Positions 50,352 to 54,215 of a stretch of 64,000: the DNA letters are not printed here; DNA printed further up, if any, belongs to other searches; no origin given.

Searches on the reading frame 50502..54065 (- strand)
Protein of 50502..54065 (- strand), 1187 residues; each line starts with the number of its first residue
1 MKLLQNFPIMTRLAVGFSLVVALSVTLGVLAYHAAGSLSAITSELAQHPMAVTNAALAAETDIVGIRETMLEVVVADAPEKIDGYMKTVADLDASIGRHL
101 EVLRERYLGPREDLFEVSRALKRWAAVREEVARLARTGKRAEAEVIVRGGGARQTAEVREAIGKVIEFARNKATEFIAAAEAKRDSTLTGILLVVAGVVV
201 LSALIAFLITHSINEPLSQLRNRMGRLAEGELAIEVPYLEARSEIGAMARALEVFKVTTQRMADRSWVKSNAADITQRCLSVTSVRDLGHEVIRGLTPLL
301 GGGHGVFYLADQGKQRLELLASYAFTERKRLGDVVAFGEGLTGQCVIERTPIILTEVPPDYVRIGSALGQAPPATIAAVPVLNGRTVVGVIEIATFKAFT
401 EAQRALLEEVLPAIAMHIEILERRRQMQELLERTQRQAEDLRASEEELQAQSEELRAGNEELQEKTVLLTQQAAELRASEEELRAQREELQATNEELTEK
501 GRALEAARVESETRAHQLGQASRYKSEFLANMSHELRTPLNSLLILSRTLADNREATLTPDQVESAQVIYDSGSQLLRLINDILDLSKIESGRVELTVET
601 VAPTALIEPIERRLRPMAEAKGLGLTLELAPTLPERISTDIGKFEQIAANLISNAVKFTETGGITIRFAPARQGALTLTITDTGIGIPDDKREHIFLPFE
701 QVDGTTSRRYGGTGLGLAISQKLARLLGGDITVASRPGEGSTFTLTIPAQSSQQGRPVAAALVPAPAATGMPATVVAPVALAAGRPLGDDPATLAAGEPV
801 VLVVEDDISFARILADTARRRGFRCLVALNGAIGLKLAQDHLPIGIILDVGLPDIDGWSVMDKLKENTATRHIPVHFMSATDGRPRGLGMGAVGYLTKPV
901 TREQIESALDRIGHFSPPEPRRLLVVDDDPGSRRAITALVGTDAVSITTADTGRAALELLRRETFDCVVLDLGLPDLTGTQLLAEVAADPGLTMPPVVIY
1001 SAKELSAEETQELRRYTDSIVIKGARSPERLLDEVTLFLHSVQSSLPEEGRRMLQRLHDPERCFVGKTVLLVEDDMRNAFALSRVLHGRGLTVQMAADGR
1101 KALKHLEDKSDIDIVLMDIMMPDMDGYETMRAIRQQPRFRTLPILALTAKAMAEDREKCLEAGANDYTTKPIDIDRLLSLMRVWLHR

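Call 37: find_encoding_contigs(protein=window:50502-54065:-, flank=10000, max_places=1)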
Protein window:50502-54065:- (1187 aa): 5 contigs read that carry it; 1 place shown.
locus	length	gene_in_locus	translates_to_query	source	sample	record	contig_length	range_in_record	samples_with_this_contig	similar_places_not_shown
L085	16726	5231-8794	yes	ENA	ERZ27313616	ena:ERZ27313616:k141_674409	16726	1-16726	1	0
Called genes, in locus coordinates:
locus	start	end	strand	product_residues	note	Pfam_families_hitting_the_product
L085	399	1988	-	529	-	PF01019:G_glu_transpept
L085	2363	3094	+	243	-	PF04333:MlaA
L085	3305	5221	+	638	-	PF00072:Response_reg, PF00512:HisKA, PF02518:HATPase_c, PF00072:Response_reg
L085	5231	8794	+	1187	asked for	PF12729:4HB_MCP_1, PF00672:HAMP (weak), PF01590:GAF, PF13185:GAF_2, PF00512:HisKA, PF02518:HATPase_c, PF00072:Response_reg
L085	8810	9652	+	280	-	PF03705:CheR_N, PF01739:CheR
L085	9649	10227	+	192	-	PF01339:CheB_methylest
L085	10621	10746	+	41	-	PF00444:Ribosomal_L36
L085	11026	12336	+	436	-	PF13660:DUF4147, PF05161:MOFRL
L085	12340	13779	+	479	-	PF00224:PK, PF02887:PK_C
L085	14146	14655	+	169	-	-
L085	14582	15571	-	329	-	-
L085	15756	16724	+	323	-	?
